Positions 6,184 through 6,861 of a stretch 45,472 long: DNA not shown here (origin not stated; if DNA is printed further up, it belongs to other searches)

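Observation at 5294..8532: Four tightly overlapped genes: GTP cyclohydrolase III, Zn-less MDR dehydrogenase, Cys-less PTPS-fold protein and GT4 glycosyltransferase; candidate undescribed pterin or pyrimidine-glycoside pathway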

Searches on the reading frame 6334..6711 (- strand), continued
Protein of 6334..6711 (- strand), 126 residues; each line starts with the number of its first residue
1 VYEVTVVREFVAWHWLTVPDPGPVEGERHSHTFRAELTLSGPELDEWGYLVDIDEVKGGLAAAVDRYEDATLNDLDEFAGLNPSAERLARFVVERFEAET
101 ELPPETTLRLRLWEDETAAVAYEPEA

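Call 73: find_encoding_contigs(protein=P0374, flank=9000, max_places=1)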
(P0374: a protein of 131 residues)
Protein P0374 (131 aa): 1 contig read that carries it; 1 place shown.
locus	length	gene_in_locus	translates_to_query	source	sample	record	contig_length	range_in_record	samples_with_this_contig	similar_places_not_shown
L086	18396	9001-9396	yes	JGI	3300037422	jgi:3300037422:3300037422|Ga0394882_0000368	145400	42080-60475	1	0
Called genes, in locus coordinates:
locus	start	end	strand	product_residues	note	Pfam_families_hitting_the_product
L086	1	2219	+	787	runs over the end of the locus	PF21474:DNApolII_N, PF03104:DNA_pol_B_exo1, PF00136:DNA_pol_B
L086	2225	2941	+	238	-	PF08713:DNA_alkylation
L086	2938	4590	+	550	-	PF03571:Peptidase_M49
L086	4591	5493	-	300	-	PF01619:Pro_dh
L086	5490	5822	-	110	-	-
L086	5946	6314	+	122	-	PF00190:Cupin_1, PF02311:AraC_binding (weak), PF07883:Cupin_2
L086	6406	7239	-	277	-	PF13649:Methyltransf_25 (weak), PF13847:Methyltransf_31 (weak), PF08241:Methyltransf_11, PF08242:Methyltransf_12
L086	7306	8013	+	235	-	PF01872:RibD_C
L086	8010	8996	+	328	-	PF00107:ADH_zinc_N (weak)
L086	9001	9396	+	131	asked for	PF01242:PTPS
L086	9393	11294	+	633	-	PF02518:HATPase_c (weak), PF13589:HATPase_c_3, PF00183:HSP90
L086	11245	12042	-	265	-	PF00106:adh_short, PF08659:KR, PF13561:adh_short_C2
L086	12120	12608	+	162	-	PF16697:Yop-YscD_cpl, PF00498:FHA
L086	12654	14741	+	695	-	PF13089:PP_kinase_N, PF02503:PP_kinase, PF17941:PP_kinase_C_1, PF13091:PLDc_2 (faint), PF13090:PP_kinase_C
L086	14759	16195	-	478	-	PF00171:Aldedh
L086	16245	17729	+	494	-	PF00144:Beta-lactamase, PF11954:DUF3471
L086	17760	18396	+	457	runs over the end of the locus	PF05170:AsmA (weak), PF05359:DUF748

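Call 74: find_encoding_contigs(protein=P0553, flank=9000, max_places=1)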
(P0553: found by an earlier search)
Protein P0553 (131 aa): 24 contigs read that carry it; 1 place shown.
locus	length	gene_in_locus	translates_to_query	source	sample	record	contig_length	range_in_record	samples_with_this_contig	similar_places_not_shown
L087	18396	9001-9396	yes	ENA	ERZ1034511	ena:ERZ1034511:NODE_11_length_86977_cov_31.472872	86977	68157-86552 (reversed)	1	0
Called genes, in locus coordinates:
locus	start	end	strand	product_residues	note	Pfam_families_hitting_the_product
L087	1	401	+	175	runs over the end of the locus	-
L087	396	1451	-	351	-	PF17231:DUF5305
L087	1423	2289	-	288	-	PF24336:DUF7504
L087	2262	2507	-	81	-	-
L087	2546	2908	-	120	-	-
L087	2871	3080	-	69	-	-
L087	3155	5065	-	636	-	PF02463:SMC_N (faint)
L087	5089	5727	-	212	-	PF21811:RdfA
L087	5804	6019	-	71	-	PF24398:DUF7542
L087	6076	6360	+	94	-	PF01176:eIF-1a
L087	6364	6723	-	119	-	PF24287:DUF7475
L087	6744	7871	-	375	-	PF00534:Glycos_transf_1, PF13692:Glyco_trans_1_4 (weak)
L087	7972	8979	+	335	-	PF16912:Glu_dehyd_C (weak), PF00107:ADH_zinc_N (weak)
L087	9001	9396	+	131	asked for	PF01242:PTPS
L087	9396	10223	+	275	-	-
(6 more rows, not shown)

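Call 84: search_protein_families(library=ncbifam, proteins=[L002:5498-6877:+, L086:7306-8013:+, L086:6406-7239:-], max_evalue=0.001)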
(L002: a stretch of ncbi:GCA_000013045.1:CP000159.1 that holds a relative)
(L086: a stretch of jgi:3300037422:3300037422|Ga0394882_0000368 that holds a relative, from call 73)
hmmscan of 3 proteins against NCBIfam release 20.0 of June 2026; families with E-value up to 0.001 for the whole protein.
L002:5498-6877:+ (459 aa): 16 families
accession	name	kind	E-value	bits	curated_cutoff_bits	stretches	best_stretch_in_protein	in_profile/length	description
NF006803.0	PRK09311.1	equivalog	4.4e-86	289.2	569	1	9-203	211-406/417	bifunctional 3,4-dihydroxy-2-butanone-4-phosphate synthase/GTP cyclohydrolase II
NF001591.0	PRK00393.1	subfamily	3.3e-80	268.2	148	1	10-202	4-195/199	GTP cyclohydrolase II RibA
TIGR00505.1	ribA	equivalog_domain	3.9e-75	251.6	205.85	1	13-201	3-191/191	GTP cyclohydrolase II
NF006806.0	PRK09319.1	equivalog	6.3e-73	246.3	764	1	10-202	216-410/561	bifunctional 3,4-dihydroxy-2-butanone-4-phosphate synthase/GTP cyclohydrolase II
NF006805.0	PRK09318.1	equivalog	8.6e-71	238.9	486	1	13-203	195-382/387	bifunctional 3,4-dihydroxy-2-butanone-4-phosphate synthase/GTP cyclohydrolase II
NF006456.0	PRK08815.1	equivalog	8.1e-61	206.3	464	1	35-204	199-368/376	GTP cyclohydrolase II RibA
TIGR00227.1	ribD_Cterm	domain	8.6e-51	172.5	150.15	1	235-450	2-214/216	riboflavin-specific deaminase C-terminal domain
TIGR01508.1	rib_reduct_arch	equivalog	8e-34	116.7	186.45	1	236-436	1-194/210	2,5-diamino-6-(ribosylamino)-4(3H)-pyrimidinone 5'-phosphate reductase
TIGR00326.1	eubact_ribD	equivalog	6.8e-33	114.3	156.35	1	231-445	136-339/343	bifunctional diaminohydroxyphosphoribosylaminopyrimidine deaminase/5-amino-6-(5-phosphoribosylamino)uracil reductase RibD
NF010626.1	PRK14019.1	equivalog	5.3e-21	75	513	1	10-175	205-360/364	bifunctional 3,4-dihydroxy-2-butanone-4-phosphate synthase/GTP cyclohydrolase II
NF008052.0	PRK10786.1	equivalog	7.2e-17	61.1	500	1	233-448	144-362/367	bifunctional diaminohydroxyphosphoribosylaminopyrimidine deaminase/5-amino-6-(5-phosphoribosylamino)uracil reductase RibD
NF010663.0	PRK14059.1-1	equivalog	4e-14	52.6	184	1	244-417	36-219/253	pyrimidine reductase family protein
NF010664.0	PRK14059.1-2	equivalog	8.2e-14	51.9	226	1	243-414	44-223/257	pyrimidine reductase family protein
NF010665.0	PRK14059.1-4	equivalog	5.4e-12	45.6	274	1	229-426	34-239/260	pyrimidine reductase family protein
NF009132.0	PRK12485.1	equivalog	7.9e-11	41.6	693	1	10-179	206-368/369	bifunctional 3,4-dihydroxy-2-butanone-4-phosphate synthase/GTP cyclohydrolase II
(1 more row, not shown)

L086:7306-8013:+ (235 aa): 7 families
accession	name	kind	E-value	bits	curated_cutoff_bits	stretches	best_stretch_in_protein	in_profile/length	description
TIGR00227.1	ribD_Cterm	domain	4.7e-44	150.5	150.15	1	26-226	2-212/216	riboflavin-specific deaminase C-terminal domain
TIGR01508.1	rib_reduct_arch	equivalog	1.2e-35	122.6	186.45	1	27-197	1-172/210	2,5-diamino-6-(ribosylamino)-4(3H)-pyrimidinone 5'-phosphate reductase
TIGR00326.1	eubact_ribD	equivalog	3.8e-27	95.4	156.35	1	24-224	138-340/343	bifunctional diaminohydroxyphosphoribosylaminopyrimidine deaminase/5-amino-6-(5-phosphoribosylamino)uracil reductase RibD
NF008052.0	PRK10786.1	equivalog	2.1e-14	53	500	1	27-198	147-328/367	bifunctional diaminohydroxyphosphoribosylaminopyrimidine deaminase/5-amino-6-(5-phosphoribosylamino)uracil reductase RibD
NF010663.0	PRK14059.1-1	equivalog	1.6e-12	47.3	184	1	32-204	33-220/253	pyrimidine reductase family protein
NF010665.0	PRK14059.1-4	equivalog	7.1e-09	35.3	274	1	124-197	152-224/260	pyrimidine reductase family protein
NF010664.0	PRK14059.1-2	equivalog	3.1e-08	33.6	226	1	34-197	44-220/257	pyrimidine reductase family protein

L086:6406-7239:- (277 aa): 2 families
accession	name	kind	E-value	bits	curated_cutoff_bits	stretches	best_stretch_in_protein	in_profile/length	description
NF043040.1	corrin_prot_MT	hypoth_equivalog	0.00064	19.2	180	0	25-148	25-145/216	corrinoid protein-associated methyltransferase CpaM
NF002463.0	PRK01683.1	equivalog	0.00095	18.8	297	0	41-152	32-130/258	trans-aconitate 2-methyltransferase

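Call 87: predict_structure(alignment_id=A1)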
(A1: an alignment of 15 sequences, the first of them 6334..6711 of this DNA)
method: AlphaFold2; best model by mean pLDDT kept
length: 126 residues; sequences in the alignment: 15
mean_pLDDT: 92.4   pTM: 0.86
mean pLDDT of the five models: 92.4, 91.1, 91.0, 88.7, 88.7
residues with pLDDT >= 90: 105; 70-90: 12; 50-70: 9; < 50: 0
segments of 3 or more residues with pLDDT < 50: none
pLDDT, mean of each block of 10 residues (from residue 1): 97 80 74 98 96 97 97 92 93 97 95 96 89
secondary structure, 60 per line:
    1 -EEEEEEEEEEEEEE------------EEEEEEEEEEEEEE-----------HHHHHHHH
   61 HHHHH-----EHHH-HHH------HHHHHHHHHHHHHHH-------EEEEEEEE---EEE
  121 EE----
elements in order: E2-15 E28-41 H53-65 H85-99 E107-114 E118-122

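Call 91: fold_search(model_id=the predicted structure, library=pdb)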
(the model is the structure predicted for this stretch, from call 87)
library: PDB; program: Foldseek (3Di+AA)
matches with E <= 10: 329; with E <= 0.001: 35
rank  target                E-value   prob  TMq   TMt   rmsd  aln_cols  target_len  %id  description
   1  3qna_A                6.4e-09  1.00  0.78  0.82   2.9       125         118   25  Crystal structure of a 6-pyruvoyltetrahydropterin synthase homologue from Esherichia coli complexed sepiapterin (released 2011-12-07)
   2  4ntk_D                6.8e-09  1.00  0.78  0.82   2.9       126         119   25  QueD from E. coli (released 2014-07-16)
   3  3d7j_C                1.2e-08  1.00  0.84  0.79   2.7       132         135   27  SCO6650, a 6-pyruvoyltetrahydropterin synthase homolog from Streptomyces coelicolor (released 2008-10-21)
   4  3d7j_A                1.5e-08  1.00  0.83  0.78   2.7       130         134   28  SCO6650, a 6-pyruvoyltetrahydropterin synthase homolog from Streptomyces coelicolor (released 2008-10-21)
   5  4ntk_F                1.5e-08  1.00  0.73  0.77   3.4       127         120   26  QueD from E. coli (released 2014-07-16)
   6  4ntn_B                1.8e-08  1.00  0.78  0.82   2.9       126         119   25  E.coli QueD, SeMet protein, 2A resolution (released 2014-07-16)
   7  4ntk_C                1.8e-08  1.00  0.73  0.77   3.3       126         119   25  QueD from E. coli (released 2014-07-16)
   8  2dj6_B                2.1e-08  1.00  0.76  0.83   2.7       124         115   29  Crystal structure of 6-pyruvoyl tetrahydrobiopterin synthase from Pyrococcus horikoshii OT3 (released 2006-10-01)
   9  3qn9_B                2.7e-08  1.00  0.77  0.82   2.9       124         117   25  Crystal structure of a 6-pyruvoyltetrahydropterin synthase homologue from Esherichia coli (released 2011-12-07)
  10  3qn0_A                3.1e-08  1.00  0.77  0.82   2.9       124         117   25  Structure of 6-pyruvoyltetrahydropterin synthase (released 2011-12-07)
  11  4ntm_A                3.1e-08  1.00  0.69  0.76   3.6       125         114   24  QueD soaked with sepiapterin (selenomethionine substituted protein) (released 2014-07-16)
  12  4ntm_E                3.3e-08  1.00  0.76  0.80   3.1       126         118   25  QueD soaked with sepiapterin (selenomethionine substituted protein) (released 2014-07-16)
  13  4ntm_F                3.5e-08  1.00  0.77  0.82   2.9       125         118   26  QueD soaked with sepiapterin (selenomethionine substituted protein) (released 2014-07-16)
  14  4ntm_B                3.5e-08  1.00  0.72  0.75   3.6       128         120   26  QueD soaked with sepiapterin (selenomethionine substituted protein) (released 2014-07-16)
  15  4ntk_E                4.0e-08  1.00  0.71  0.74   3.6       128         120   26  QueD from E. coli (released 2014-07-16)
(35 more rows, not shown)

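Call 96: find_related_loci(query=A5, collection=metagenome_contigs, flank=8000)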
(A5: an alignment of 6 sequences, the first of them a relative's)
Query A5 (131 aa) in metagenome_contigs; peptide patterns used: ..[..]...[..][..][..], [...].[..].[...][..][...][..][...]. (x = any residue, [..] = any of these).
600 stretches matched a pattern (row limit reached: there are more); 567 encode a relative of the query (tblastn E <= 1e-3); the best 80 are kept; 80 distinct loci.
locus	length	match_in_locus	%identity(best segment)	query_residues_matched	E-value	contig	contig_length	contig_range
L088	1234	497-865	76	5-127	2e-64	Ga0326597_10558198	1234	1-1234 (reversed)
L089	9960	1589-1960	76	4-127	2e-59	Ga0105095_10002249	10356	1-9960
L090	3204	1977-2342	74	6-127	3e-59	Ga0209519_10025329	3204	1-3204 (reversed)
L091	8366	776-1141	73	6-127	3e-58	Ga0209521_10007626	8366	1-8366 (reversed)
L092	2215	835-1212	58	3-128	3e-47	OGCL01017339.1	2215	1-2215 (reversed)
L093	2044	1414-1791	55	3-128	1e-46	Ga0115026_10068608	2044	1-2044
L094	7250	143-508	57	6-127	5e-46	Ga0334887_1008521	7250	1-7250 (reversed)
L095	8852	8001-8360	56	6-125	1e-45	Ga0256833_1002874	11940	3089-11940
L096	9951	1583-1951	54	6-128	1e-45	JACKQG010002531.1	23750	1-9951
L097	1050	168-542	58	4-128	2e-47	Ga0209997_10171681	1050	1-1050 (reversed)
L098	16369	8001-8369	57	6-128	2e-45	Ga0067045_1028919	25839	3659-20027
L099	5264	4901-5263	56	6-126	2e-45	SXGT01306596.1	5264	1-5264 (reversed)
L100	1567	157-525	55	6-128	1e-45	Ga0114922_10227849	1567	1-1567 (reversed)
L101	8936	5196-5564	54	6-128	5e-45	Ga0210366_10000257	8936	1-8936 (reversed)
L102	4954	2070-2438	53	6-128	8e-45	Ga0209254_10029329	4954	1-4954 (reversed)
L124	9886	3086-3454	51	6-128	7e-43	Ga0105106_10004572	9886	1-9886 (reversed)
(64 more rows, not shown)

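Call 99: search_protein_families(library=pfam, proteins=[L101:84-1295:+, L101:1292-2314:+, L101:7746-8300:+, L101:8284-8934:+, L124:6160-6783:+, L124:6776-7702:+, L124:7730-8776:+, L124:8848-9846:+, L098:3801-5171:+, L098:13050-13946:+], max_evalue=0.001)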
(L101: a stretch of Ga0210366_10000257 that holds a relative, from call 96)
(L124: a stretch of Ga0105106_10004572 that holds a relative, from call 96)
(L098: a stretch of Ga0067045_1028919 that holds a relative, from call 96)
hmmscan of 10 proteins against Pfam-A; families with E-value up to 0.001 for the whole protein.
L101:84-1295:+ (403 aa): 1 family
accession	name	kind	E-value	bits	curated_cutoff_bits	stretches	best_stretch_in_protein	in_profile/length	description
PF01066.26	CDP-OH_P_transf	-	2.5e-18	67.4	22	1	86-232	5-138/152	CDP-alcohol phosphatidyltransferase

L101:1292-2314:+ (340 aa): 1 family
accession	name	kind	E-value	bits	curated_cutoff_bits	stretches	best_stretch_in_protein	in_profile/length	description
PF03706.18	LPG_synthase_TM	-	6.7e-35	121.4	33.4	1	15-313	6-296/302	Lysylphosphatidylglycerol synthase TM region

L101:7746-8300:+ (184 aa): 1 family
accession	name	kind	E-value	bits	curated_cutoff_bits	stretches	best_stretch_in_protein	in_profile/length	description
PF01252.23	Peptidase_A8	-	9.6e-36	123.5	25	1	15-152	2-142/142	Signal peptidase (SPase) II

L101:8284-8934:+ (217 aa): 2 families
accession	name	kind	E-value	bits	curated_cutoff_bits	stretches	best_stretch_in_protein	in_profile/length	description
PF00849.27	PseudoU_synth_2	-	2.8e-24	86.5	26.8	1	94-206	2-108/152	RNA pseudouridylate synthase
PF01479.30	S4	-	4.8e-07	29.8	22.8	1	19-66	1-48/48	S4 domain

L124:6160-6783:+ (207 aa): 1 family
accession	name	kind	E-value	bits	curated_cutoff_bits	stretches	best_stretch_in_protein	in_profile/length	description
PF01252.23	Peptidase_A8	-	1.4e-34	119.8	25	1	47-183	2-140/142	Signal peptidase (SPase) II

L124:6776-7702:+ (308 aa): 2 families
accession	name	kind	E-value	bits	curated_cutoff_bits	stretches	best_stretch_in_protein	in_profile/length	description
PF00849.27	PseudoU_synth_2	-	1.4e-36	126.5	26.8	1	90-245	1-151/152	RNA pseudouridylate synthase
PF01479.30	S4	-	1.7e-06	28.1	22.8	1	16-53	1-38/48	S4 domain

L124:7730-8776:+ (348 aa): 5 families
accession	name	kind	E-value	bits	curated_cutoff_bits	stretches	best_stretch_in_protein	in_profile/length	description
PF01212.27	Beta_elim_lyase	-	1.7e-110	369.3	27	1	5-288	1-285/288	Beta-eliminating lyase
PF00155.27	Aminotran_1_2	-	6.7e-13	49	19.7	1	12-324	17-346/361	Aminotransferase class I and II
PF01041.23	DegT_DnrJ_EryC1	-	2.2e-06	27.6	19.8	0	35-99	23-86/360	DegT/DnrJ/EryC1/StrS aminotransferase family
PF00266.25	Aminotran_5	-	3.6e-05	23.4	21.5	1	55-235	65-232/371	Aminotransferase class-V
PF00202.27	Aminotran_3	-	0.00084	18.6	30.5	0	285-344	345-403/403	Aminotransferase class-III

L124:8848-9846:+ (332 aa): 1 family
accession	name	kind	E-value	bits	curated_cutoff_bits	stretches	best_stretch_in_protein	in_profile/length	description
PF01048.26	PNP_UDP_1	-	1.2e-54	185.6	25.1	1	80-330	1-233/233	Phosphorylase superfamily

L098:3801-5171:+ (456 aa): 1 family
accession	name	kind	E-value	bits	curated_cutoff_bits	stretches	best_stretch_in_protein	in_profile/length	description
PF03706.18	LPG_synthase_TM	-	7.1e-35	121.3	33.4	1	137-433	9-297/302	Lysylphosphatidylglycerol synthase TM region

L098:13050-13946:+ (298 aa): 1 family
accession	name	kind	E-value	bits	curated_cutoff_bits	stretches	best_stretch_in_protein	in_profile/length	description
PF01048.26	PNP_UDP_1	-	2.6e-57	194.4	25.1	1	47-295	2-232/233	Phosphorylase superfamily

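Call 102: list_cluster_members(proteins=[P0490, P0499, P0436, P0445, P0406, P0468, P0441, P0455, P0467, P0440])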
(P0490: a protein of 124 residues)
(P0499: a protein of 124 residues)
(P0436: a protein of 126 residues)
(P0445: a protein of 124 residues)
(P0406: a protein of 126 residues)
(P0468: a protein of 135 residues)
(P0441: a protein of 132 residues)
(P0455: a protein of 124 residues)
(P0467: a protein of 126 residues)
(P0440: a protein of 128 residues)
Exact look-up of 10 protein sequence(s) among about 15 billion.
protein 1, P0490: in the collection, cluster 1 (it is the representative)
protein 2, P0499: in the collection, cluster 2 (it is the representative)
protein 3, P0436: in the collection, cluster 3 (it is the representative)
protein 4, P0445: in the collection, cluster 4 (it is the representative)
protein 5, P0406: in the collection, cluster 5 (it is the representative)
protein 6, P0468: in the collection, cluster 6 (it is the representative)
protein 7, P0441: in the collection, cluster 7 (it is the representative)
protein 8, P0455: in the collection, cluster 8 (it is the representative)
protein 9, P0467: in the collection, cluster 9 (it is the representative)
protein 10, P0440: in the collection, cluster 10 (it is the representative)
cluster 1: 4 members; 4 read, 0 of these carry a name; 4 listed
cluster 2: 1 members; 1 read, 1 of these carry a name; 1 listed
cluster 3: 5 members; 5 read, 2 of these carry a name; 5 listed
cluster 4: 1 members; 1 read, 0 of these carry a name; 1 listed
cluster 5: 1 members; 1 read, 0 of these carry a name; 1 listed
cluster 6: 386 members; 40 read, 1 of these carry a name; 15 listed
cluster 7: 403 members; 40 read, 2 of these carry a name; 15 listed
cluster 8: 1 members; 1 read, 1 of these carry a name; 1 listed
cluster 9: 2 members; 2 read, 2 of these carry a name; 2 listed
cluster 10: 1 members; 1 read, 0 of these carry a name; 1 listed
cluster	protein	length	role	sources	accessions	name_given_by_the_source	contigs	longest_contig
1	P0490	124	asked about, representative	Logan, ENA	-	-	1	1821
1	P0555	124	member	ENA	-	-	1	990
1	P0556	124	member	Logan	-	-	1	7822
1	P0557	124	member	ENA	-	-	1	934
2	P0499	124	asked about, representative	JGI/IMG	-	6-pyruvoyltetrahydropterin/6-carboxytetrahydropterin synthase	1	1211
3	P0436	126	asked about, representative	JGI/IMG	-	6-pyruvoyltetrahydropterin/6-carboxytetrahydropterin synthase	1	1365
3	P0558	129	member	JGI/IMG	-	6-pyruvoyltetrahydropterin/6-carboxytetrahydropterin synthase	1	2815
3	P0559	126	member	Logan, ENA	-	-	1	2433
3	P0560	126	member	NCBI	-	-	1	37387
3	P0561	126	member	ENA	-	-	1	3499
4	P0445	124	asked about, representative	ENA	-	-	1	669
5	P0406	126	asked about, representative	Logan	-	-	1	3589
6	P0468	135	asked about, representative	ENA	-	-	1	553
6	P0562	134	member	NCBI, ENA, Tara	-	strand:+ start:355 stop:759 length:405 start_codon:yes stop_codon:yes gene_type:complete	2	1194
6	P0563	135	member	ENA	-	-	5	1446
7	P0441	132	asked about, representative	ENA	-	-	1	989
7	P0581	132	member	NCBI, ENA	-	-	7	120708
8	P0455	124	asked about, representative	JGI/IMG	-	6-pyruvoyltetrahydropterin/6-carboxytetrahydropterin synthase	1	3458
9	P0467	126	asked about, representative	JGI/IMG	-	6-pyruvoyltetrahydropterin/6-carboxytetrahydropterin synthase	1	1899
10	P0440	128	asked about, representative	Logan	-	-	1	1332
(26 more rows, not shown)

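Call 103: find_encoding_contigs(protein=P0581, flank=9000, max_places=1)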
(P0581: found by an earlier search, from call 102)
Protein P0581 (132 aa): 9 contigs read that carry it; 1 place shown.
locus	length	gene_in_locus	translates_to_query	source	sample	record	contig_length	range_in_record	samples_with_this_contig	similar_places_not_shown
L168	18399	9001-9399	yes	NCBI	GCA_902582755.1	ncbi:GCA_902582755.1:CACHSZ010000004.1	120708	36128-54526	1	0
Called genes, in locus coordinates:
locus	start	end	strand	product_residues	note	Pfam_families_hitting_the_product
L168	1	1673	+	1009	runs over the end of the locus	PF01636:APH, PF01551:Peptidase_M23, PF00202:Aminotran_3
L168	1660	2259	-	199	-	PF01810:LysE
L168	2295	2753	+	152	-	PF16156:DUF4864 (weak)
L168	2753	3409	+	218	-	PF02586:SRAP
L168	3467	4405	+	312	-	PF03328:HpcH_HpaI, PF15617:C-C_Bond_Lyase (faint), PF22484:DUF6986 (weak)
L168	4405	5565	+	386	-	PF08442:ATP-grasp_2, PF13549:ATP-grasp_5, PF24948:Citrate_synth_N, PF00549:Ligase_CoA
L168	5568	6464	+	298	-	PF02629:CoA_binding, PF13607:Succ_CoA_lig, PF00549:Ligase_CoA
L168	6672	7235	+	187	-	PF00300:His_Phos_1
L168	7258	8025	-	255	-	PF02633:Creatininase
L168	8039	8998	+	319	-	-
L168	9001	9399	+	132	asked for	PF01242:PTPS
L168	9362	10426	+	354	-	PF13439:Glyco_transf_4 (faint), PF00534:Glycos_transf_1, PF13692:Glyco_trans_1_4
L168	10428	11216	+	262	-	-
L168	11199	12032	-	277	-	PF01872:RibD_C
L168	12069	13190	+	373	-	PF00925:GTP_cyclohydro2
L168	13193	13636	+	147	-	PF00578:AhpC-TSA, PF08534:Redoxin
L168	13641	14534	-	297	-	PF00892:EamA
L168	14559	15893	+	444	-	PF00202:Aminotran_3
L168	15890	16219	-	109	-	PF00708:Acylphosphatase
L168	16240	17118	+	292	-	PF00892:EamA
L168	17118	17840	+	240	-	PF00254:FKBP_C, PF00581:Rhodanese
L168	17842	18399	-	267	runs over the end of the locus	PF05673:DUF815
